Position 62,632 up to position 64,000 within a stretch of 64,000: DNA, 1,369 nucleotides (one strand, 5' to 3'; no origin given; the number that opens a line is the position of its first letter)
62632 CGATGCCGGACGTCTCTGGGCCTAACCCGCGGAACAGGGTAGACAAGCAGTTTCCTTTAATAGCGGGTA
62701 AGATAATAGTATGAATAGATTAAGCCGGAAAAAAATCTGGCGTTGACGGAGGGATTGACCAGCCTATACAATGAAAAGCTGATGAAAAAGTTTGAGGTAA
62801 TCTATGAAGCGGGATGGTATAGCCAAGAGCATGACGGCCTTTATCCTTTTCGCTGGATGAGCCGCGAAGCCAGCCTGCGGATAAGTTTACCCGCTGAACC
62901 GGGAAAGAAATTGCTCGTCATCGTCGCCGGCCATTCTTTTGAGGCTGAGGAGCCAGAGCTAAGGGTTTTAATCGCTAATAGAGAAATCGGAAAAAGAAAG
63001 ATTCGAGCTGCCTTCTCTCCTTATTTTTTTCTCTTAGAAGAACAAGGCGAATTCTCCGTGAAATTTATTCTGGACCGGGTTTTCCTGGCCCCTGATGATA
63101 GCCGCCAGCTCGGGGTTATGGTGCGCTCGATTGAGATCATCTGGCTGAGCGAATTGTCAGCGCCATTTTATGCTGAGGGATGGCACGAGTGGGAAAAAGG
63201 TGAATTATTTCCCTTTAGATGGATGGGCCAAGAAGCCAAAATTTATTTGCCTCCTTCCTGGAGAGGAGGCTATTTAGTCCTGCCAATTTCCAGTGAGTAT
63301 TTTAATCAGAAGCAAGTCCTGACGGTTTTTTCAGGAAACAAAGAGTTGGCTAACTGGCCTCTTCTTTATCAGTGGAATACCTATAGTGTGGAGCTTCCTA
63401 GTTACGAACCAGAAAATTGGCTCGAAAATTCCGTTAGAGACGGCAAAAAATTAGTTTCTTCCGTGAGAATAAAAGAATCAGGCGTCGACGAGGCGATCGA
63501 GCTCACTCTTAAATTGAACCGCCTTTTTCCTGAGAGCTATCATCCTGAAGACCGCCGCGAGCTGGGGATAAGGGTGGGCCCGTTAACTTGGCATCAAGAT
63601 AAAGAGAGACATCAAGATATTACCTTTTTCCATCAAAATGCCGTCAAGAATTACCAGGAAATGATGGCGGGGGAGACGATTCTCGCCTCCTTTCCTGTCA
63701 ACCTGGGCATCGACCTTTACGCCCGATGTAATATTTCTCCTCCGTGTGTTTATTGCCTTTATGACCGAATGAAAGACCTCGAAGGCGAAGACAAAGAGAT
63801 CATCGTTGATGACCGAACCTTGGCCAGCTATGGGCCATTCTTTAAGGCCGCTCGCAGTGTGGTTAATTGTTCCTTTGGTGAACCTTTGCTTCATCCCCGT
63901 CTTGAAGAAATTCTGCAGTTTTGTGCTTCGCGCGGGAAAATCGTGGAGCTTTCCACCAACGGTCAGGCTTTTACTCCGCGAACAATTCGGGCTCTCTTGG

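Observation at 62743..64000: Leaderless radical SAM gene with CX5CX2C cluster and a novel repeated N-terminal domain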

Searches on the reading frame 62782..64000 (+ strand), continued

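Call 20: search_protein_families(library=ncbifam, proteins=[L005:9748-10131:+, L004:10121-10534:+, L002:10052-10489:+, P0001, P0048], max_evalue=1)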
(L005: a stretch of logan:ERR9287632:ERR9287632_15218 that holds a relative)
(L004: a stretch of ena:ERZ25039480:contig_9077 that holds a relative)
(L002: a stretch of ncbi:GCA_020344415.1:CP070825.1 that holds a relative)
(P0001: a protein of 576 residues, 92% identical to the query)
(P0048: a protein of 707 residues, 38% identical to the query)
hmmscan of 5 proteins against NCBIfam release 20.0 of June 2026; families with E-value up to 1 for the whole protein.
L005:9748-10131:+ (128 aa): 1 family
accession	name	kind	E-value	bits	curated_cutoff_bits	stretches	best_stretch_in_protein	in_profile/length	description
NF033640.1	N_Twi_rSAM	subfamily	2.2e-05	23.8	170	1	18-74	4-66/398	twitch domain-containing radical SAM protein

L004:10121-10534:+ (138 aa): 1 family
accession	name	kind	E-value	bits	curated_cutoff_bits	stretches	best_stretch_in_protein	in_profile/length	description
NF033640.1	N_Twi_rSAM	subfamily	0.00011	21.4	170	1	24-82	2-66/398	twitch domain-containing radical SAM protein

L002:10052-10489:+ (146 aa): 1 family
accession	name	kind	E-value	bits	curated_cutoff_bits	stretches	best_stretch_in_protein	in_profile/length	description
NF033640.1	N_Twi_rSAM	subfamily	0.00079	18.6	170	1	36-93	3-66/398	twitch domain-containing radical SAM protein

P0001 (576 aa): 34 families (the best 25 are shown)
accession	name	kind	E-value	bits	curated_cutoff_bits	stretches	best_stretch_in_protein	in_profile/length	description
TIGR04317.1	W_rSAM_matur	equivalog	8.8e-19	67.8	380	1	321-505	6-187/349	tungsten cofactor oxidoreductase radical SAM maturase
TIGR04311.1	rSAM_Geo_metal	subfamily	8.7e-11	41.5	400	1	317-497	1-182/423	radical SAM/SPASM family putative metalloenzyme maturase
TIGR04321.1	spiroSPASM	subfamily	7.7e-10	38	250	1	287-487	194-403/510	spiro-SPASM protein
TIGR02666.1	moaA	equivalog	2.3e-08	33.4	284.05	1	323-457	14-152/336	GTP 3',8-cyclase MoaA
TIGR03972.1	rSAM_TYW1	equivalog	3e-08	33.1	317.95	1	378-492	127-238/297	4-demethylwyosine synthase TYW1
NF038283.1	viperin_w_prok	equivalog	4.5e-08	32.6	180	1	326-441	9-126/281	viperin family antiviral radical SAM protein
TIGR03962.1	mycofact_rSAM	equivalog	8.3e-08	31.8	265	1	318-495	11-179/339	mycofactocin radical SAM maturase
TIGR04251.1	SCM_rSAM_ScmF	equivalog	2.5e-07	30.4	400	1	372-496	55-176/353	SynChlorMet cassette radical SAM/SPASM protein ScmF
TIGR04546.1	rSAM_ahbC_deAc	equivalog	4.9e-07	28.9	650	1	326-504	46-215/390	12,18-didecarboxysiroheme deacetylase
TIGR04038.1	tatD_link_rSAM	subfamily_domain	2.9e-06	27.2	129.7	1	326-447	15-141/192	TatD family nuclease-associated radical SAM protein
TIGR04545.1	rSAM_ahbD_hemeb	equivalog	2.9e-06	27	500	1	326-497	7-170/339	heme b synthase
TIGR02668.1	moaA_archaeal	equivalog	2e-05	23.7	325.25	1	321-451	12-139/303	GTP 3',8-cyclase MoaA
TIGR02109.1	PQQ_syn_pqqE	equivalog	2.6e-05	23.3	381.35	1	316-499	4-179/358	pyrroloquinoline quinone biosynthesis protein PqqE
NF001199.0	PRK00164.2-1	equivalog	5.9e-05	22.4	231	1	320-491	13-177/308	GTP 3',8-cyclase MoaA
TIGR04051.1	rSAM_NirJ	equivalog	0.00014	21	515.45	1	325-501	8-175/354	heme d1 biosynthesis radical SAM protein NirJ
NF033640.1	N_Twi_rSAM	subfamily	0.00073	18.7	170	1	379-461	181-271/398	twitch domain-containing radical SAM protein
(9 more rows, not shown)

P0048 (707 aa): 24 families
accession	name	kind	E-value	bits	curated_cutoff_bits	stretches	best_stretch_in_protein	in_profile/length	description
TIGR04317.1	W_rSAM_matur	equivalog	1.5e-17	63.8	380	1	457-639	6-185/349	tungsten cofactor oxidoreductase radical SAM maturase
TIGR03972.1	rSAM_TYW1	equivalog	2.4e-11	43.3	317.95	1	514-630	127-240/297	4-demethylwyosine synthase TYW1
TIGR04311.1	rSAM_Geo_metal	subfamily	3.6e-11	42.7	400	1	453-623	1-172/423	radical SAM/SPASM family putative metalloenzyme maturase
TIGR04251.1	SCM_rSAM_ScmF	equivalog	1.1e-08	34.9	400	1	510-630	57-174/353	SynChlorMet cassette radical SAM/SPASM protein ScmF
TIGR02666.1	moaA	equivalog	1.2e-07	31.1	284.05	1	458-589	13-148/336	GTP 3',8-cyclase MoaA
TIGR04321.1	spiroSPASM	subfamily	1.2e-07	30.8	250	1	444-624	220-404/510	spiro-SPASM protein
TIGR03962.1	mycofact_rSAM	equivalog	1e-05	24.9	265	1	460-592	17-145/339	mycofactocin radical SAM maturase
NF038283.1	viperin_w_prok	equivalog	1.6e-05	24.3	180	1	463-574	10-123/281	viperin family antiviral radical SAM protein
TIGR04038.1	tatD_link_rSAM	subfamily_domain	2.3e-05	24.2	129.7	1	457-578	10-135/192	TatD family nuclease-associated radical SAM protein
NF049973.1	radical_Rv1681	equivalog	0.00015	20.8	380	1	514-590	126-205/326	Rv1681 family radical SAM protein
TIGR04051.1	rSAM_NirJ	equivalog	0.0013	17.8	515.45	1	508-631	50-169/354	heme d1 biosynthesis radical SAM protein NirJ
TIGR04545.1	rSAM_ahbD_hemeb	equivalog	0.0014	18.1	500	1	471-630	14-167/339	heme b synthase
TIGR04133.1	rSAM_w_lipo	hypoth_equivalog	0.0015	17.6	425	1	464-586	33-155/350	TIGR04133 family radical SAM/SPASM protein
NF033640.1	N_Twi_rSAM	subfamily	0.0055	15.8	170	1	515-625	181-295/398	twitch domain-containing radical SAM protein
NF045574.1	sacti_mat_StsB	exception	0.0077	15.1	625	1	505-624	141-255/466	StsB family radical SAM/SPASM domain sactipeptide maturase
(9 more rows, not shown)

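Call 24: find_related_loci(query=A1, collection=genome_contigs, flank=4000)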
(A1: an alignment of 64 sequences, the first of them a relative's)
Query A1 (576 aa) in genome_contigs; peptide patterns used: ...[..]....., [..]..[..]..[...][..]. (x = any residue, [..] = any of these).
117 stretches matched a pattern; 101 encode a relative of the query (tblastn E <= 1e-3); the best 80 are kept; 80 distinct loci.
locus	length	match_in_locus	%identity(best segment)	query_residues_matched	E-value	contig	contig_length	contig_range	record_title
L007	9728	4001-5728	66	11-565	0e+0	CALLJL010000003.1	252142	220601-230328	MAG: uncultured bacterium isolate S1_Bin_METABAT__328_1 genome assembly, contig: c_000000866186, whole genome shotgun se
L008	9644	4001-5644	66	11-565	0e+0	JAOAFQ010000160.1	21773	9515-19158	MAG: Candidatus Aminicenantes bacterium isolate SKW293 k141_1139294, whole genome shotgun sequence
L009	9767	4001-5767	65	10-574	0e+0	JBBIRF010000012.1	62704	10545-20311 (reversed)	MAG: Candidatus Aminicenantes bacterium isolate RSF170216_bin_343 NODE_632_length_62704_cov_5.991381, whole genome shotg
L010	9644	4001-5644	51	9-568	3e-176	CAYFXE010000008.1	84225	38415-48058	MAG TPA_asm: uncultured Eubacteriales bacterium isolate ERP108616_co2_523 genome assembly, contig: NODE_208_length_84225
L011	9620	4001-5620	48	2-561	6e-171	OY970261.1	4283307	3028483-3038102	MAG: Candidatus Aminicenantes bacterium isolate MFD04408.bin.1.29 genome assembly, chromosome: 1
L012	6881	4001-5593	49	9-556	2e-170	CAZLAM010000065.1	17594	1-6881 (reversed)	MAG TPA_asm: uncultured Eubacteriales bacterium isolate binchicken_co255_92 genome assembly, contig: k141_2316020, whole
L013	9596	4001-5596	51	18-556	4e-169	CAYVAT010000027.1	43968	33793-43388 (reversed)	MAG TPA_asm: uncultured Eubacteriales bacterium isolate binchicken_co178_256 genome assembly, contig: NODE_1382_length_4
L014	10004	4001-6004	50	14-566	6e-167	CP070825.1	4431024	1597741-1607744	MAG: Candidatus Aminicenantes bacterium isolate bin112 chromosome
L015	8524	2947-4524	48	12-558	7e-166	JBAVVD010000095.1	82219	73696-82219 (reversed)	MAG: Candidatus Aminicenantales bacterium isolate MFD01647_ilm_asm_bin15 k127_267694, whole genome shotgun sequence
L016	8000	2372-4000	50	7-556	6e-164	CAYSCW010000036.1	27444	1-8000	MAG TPA_asm: uncultured Eubacteriales bacterium isolate binchicken_co34_437 genome assembly, contig: NODE_2598_length_27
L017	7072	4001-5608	48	3-557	5e-163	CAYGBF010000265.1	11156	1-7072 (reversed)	MAG TPA_asm: uncultured Eubacteriales bacterium isolate ERP108616_co1_39 genome assembly, contig: k119_1784138, whole ge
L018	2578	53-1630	49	18-560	2e-170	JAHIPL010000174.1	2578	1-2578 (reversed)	MAG: Acidobacteria bacterium isolate KR13_S3.mb.68 KR13_S3.mb.68_k141_245915, whole genome shotgun sequence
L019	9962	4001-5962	50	13-565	5e-159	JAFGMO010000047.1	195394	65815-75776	MAG: Candidatus Aminicenantes bacterium isolate Zod_Metabat.480 k87_6050016, whole genome shotgun sequence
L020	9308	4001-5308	55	18-568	2e-158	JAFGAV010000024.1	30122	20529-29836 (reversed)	MAG: Candidatus Aminicenantes bacterium isolate Zod_maxbin.0345_1 k87_1093403, whole genome shotgun sequence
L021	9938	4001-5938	46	13-557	4e-156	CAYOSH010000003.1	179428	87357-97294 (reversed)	MAG TPA_asm: uncultured Eubacteriales bacterium isolate SRP185410_co2_348 genome assembly, contig: NODE_28_length_179428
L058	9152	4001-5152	41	143-556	3e-93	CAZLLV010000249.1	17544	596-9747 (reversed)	MAG TPA_asm: uncultured Thermoanaerobaculia bacterium isolate binchicken_co31_382 genome assembly, contig: k141_317604,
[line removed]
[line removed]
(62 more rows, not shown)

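Call 28: predict_structure(alignment_id=A1)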
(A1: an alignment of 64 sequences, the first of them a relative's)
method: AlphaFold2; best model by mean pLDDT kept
length: 576 residues; sequences in the alignment: 64
mean_pLDDT: 89.7   pTM: 0.87
mean pLDDT of the five models: 89.7, 89.6, 88.9, 88.8, 88.6
residues with pLDDT >= 90: 443; 70-90: 75; 50-70: 33; < 50: 25
segments of 3 or more residues with pLDDT < 50: 1-8, 240-243, 566-576
pLDDT, mean of each block of 10 residues (from residue 1): 38 75 97 96 95 91 90 96 95 93 94 92 96 94 95 91 98 96 94 97 97 96 60 53 61 97 90 95 96 97 97 96 90 88 86 92 96 88 96 95 94 97 96 95 92 98 95 97 98 97 91 95 96 97 96 81 50 33
secondary structure, 60 per line:
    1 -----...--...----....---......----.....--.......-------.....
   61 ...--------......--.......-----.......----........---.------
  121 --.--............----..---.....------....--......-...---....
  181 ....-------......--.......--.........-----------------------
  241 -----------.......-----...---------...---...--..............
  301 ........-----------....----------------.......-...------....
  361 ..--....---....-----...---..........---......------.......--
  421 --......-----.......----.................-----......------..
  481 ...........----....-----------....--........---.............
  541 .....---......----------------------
elements in order: E18-21 E25-30 E35-39 E42-48 E56-63 E72-77 E80-86 E92-98 E103-110 E126-134 E147-151 E158-161 E164-169 E177-184 E192-197 E200-206 E209-217 E252-258 E276-278 E282-284 H287-308 E320-323 H340-346 H357-362 H365-368 E372-375 H387-396 E400-405 H412-418 E423-428 H434-440 H445-461 E467-472 H479-491 E496-499 E511-514 E517-520 H521-524 H528-545 E549-551

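Call 32: fold_search(model_id=the predicted structure, library=pdb)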
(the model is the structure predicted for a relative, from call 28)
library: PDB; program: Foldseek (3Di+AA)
matches with E <= 10: 1771; with E <= 0.001: 296
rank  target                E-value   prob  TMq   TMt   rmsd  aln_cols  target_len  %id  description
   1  5v1q_B                1.7e-09  1.00  0.31  0.39   7.6       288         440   14  Crystal structure of Streptococcus suis SuiB (released 2017-08-30)
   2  5v1s_A                3.1e-09  1.00  0.31  0.41   7.8       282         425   13  Crystal structure of Streptococcus suis SuiB bound to S-adenosylmethionine (released 2017-08-30)
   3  5v1s_B                3.1e-09  1.00  0.30  0.40   7.6       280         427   13  Crystal structure of Streptococcus suis SuiB bound to S-adenosylmethionine (released 2017-08-30)
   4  5v1q_A                3.2e-09  1.00  0.31  0.41   7.6       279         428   13  Crystal structure of Streptococcus suis SuiB (released 2017-08-30)
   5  5v1t_A                3.6e-09  1.00  0.31  0.40   7.0       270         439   14  Crystal structure of Streptococcus suis SuiB bound to precursor peptide SuiA (released 2017-08-30)
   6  6ncw_B                1.4e-08  1.00  0.18  0.18  22.1       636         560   10  Crystal structure of a GH2 beta-galacturonidase from Eisenbergiella tayi bound to glycerol (released 2019-02-20)
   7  6ncw_C                2.1e-08  1.00  0.18  0.18  24.8       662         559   11  Crystal structure of a GH2 beta-galacturonidase from Eisenbergiella tayi bound to glycerol (released 2019-02-20)
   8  3cmg                  2.6e-08  1.00  0.19  0.17  25.2       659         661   10  Crystal structure of putative beta-galactosidase from Bacteroides fragilis (released 2008-04-29)
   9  8dhe_C                3.0e-08  1.00  0.16  0.14  23.2       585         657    9  Tannerella forsythia beta-glucuronidase (mL1) (released 2023-05-17)
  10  6q2p_A                3.1e-08  1.00  0.30  0.56   5.9       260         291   16  Crystal structure of mouse viperin bound to cytidine triphosphate and S-adenosylhomocysteine (released 2020-01-22)
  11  6jz7_B                3.3e-08  1.00  0.20  0.20  24.9       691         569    8  b-glucuronidase from Ruminococcus gnavus in complex with N1-substituted uronic isofagomine (released 2020-06-10)
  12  6efn                  3.9e-08  1.00  0.31  0.45   9.8       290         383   13  Structure of a RiPP maturase, SkfB (released 2018-10-24)
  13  6q2p_B                3.9e-08  1.00  0.30  0.55   6.0       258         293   18  Crystal structure of mouse viperin bound to cytidine triphosphate and S-adenosylhomocysteine (released 2020-01-22)
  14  5z1a                  4.1e-08  1.00  0.21  0.19  25.9       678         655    8  The crystal structure of Bacteroides fragilis beta-glucuronidase in complex with uronic isofagomine (released 2018-12-12)
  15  6ncx_D                4.4e-08  1.00  0.16  0.16  24.1       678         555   11  Crystal structure of GH2 beta-galacturonidase from Eisenbergiella tayi bound to galacturonate (released 2019-02-20)
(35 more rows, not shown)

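Call 42: find_homologous_proteins(query=A3, max_evalue=0.001)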
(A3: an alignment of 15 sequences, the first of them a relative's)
Query A3 (15 sequences) (128 aa, profile of the alignment): 412 proteins with E <= 0.001 among 3169 candidates; the best 120 are listed.
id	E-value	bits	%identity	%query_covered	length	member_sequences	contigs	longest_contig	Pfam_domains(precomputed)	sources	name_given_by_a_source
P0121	4.5e-53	196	87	99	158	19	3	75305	-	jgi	jgi:hypothetical protein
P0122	6.7e-53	196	87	98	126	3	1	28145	-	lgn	-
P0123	1.1e-52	195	77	98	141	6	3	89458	-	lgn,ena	-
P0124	7.8e-52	192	79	98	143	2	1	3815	-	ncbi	-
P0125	2.0e-51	191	65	95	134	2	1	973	-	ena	-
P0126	4.0e-51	190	65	95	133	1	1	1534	-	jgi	-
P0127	7.2e-51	189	64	93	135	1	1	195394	-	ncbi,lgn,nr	ncbi:MAG: hypothetical protein JXB26_09050 [Candidatus Aminicenantes bacterium]|nr:hypothetical prot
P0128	1.5e-50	188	82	94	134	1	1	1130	-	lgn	-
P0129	5.2e-50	186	80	95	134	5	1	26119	-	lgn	-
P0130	6.2e-50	186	63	92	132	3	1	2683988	-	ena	-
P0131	7.5e-50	186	62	95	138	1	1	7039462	-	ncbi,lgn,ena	-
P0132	2.1e-49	184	72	93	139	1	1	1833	-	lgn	-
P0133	2.2e-49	184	59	97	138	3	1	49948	-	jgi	jgi:hypothetical protein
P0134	2.4e-49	184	59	96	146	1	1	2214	-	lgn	-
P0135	3.7e-49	184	60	95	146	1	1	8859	-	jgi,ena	-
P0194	9.3e-46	173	54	99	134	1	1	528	PF13186.12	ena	-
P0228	2.2e-44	168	58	95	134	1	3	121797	PF13186.12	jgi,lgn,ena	jgi:hypothetical protein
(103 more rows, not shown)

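Call 51: search_solved_structures(query=A1, max_evalue=0.01)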
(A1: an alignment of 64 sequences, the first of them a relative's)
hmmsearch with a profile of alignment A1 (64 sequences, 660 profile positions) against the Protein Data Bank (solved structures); distinct sequences matched with E-value up to 0.01: 2.
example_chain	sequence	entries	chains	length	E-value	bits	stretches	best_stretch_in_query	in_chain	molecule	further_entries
2z2u_A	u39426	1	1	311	3.8e-05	25.8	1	468-549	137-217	UPF0026 protein MJ0257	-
6djt_A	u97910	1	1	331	4.3e-05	25.6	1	468-549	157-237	S-adenosyl-L-methionine-dependent tRNA 4-demethylwyosine synthase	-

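Call 64: search_protein_families(library=padloc, proteins=[P0001, L005:9748-10131:+, window:62782-64000:+], max_evalue=0.01)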
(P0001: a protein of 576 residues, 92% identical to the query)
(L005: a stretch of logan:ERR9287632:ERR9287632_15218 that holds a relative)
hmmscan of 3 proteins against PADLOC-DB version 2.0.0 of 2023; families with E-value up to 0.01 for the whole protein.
P0001 (576 aa): 2 families
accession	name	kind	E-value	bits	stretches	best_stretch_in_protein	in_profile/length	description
PDLC02903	pVip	-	4.6e-10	37.4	1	325-451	6-121/257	Viperins not associated with kinases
PDLC02904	pVip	-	1.7e-06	25.8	1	325-454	9-131/262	Viperins associated with kinases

L005:9748-10131:+ (128 aa): 0 families

window:62782-64000:+ (406 aa): 2 families
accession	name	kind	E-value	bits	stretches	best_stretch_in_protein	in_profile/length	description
PDLC02903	pVip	-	1.9e-06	25.6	1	312-404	6-88/257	Viperins not associated with kinases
PDLC02904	pVip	-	0.0011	16.5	1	312-399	9-90/262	Viperins associated with kinases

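Call 70: search_protein_families(library=ncbifam, proteins=[L059:5688-7286:+, L067:7604-9010:+, L058:5970-7445:+], max_evalue=0.00001)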
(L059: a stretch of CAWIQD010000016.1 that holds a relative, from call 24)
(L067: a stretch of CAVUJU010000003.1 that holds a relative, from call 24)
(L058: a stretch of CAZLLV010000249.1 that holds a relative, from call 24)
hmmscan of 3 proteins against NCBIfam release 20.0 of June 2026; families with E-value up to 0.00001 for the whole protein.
L059:5688-7286:+ (533 aa): 9 families
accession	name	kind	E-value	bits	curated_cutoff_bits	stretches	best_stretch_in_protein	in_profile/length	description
NF001567.0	PRK00389.1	subfamily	4.1e-137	456.9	300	1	162-531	2-355/359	glycine cleavage system aminomethyltransferase GcvT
TIGR00528.1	gcvT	equivalog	1.6e-123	412.2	235.85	1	163-531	1-362/362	glycine cleavage system aminomethyltransferase GcvT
NF010093.0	PRK13579.1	equivalog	4.1e-108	361.5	459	1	157-529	3-364/371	glycine cleavage system aminomethyltransferase GcvT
NF053776.1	TmaoDeMthMsil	equivalog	1.4e-79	268.5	1100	1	156-530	378-755/763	trimethylamine N-oxide demethylase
TIGR01372.1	soxA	subfamily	4.8e-58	196.8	1164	1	145-529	589-987/996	sarcosine oxidase subunit alpha family protein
NF009133.0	PRK12486.1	equivalog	6.7e-41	140.4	410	1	160-526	9-366/369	dimethylsulfoniopropionate demethylase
NF047633.1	SyrngDmethDesA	equivalog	2e-18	66.2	800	1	186-398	28-240/453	syringate O-demethylase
NF047885.1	VanMgalDeMLigM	equivalog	1.6e-14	53.7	580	1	188-406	29-249/461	vanillate/3-O-methylgallate O-demethylase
TIGR01375.1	soxG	subfamily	4.3e-06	26.7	143.95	0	261-320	36-94/152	sarcosine oxidase subunit gamma family protein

L067:7604-9010:+ (469 aa): 4 families
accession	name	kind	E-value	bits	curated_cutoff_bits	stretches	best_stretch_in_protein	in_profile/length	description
NF001696.0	PRK00451.1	equivalog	5e-163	543.2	364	1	8-455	2-444/447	aminomethyl-transferring glycine dehydrogenase subunit GcvPA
TIGR00461.1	gcvP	equivalog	9e-76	255.4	859.2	1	10-379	2-360/939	aminomethyl-transferring glycine dehydrogenase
NF003346.0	PRK04366.1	equivalog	7.4e-17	61.2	441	1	43-453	46-448/487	aminomethyl-transferring glycine dehydrogenase subunit GcvPB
TIGR03402.1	FeS_nifS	equivalog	6.3e-06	25.2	530.75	1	146-243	71-168/379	cysteine desulfurase NifS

L058:5970-7445:+ (492 aa): 4 families
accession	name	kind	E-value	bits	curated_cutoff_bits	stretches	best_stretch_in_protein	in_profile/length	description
NF002270.0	PRK01202.1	subfamily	1.7e-50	170.1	117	1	365-488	3-127/129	glycine cleavage system protein GcvH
TIGR00527.1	gcvH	equivalog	5.1e-48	162.4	115.85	1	367-490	3-128/129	glycine cleavage system protein GcvH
TIGR03077.1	not_gcvH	equivalog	2.4e-21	75.8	144.05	1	372-475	2-106/110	glycine cleavage protein H-like protein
NF045810.1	GcvH_rel_desulf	equivalog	4.1e-10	39.6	150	1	367-488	13-136/167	GcvH-related protein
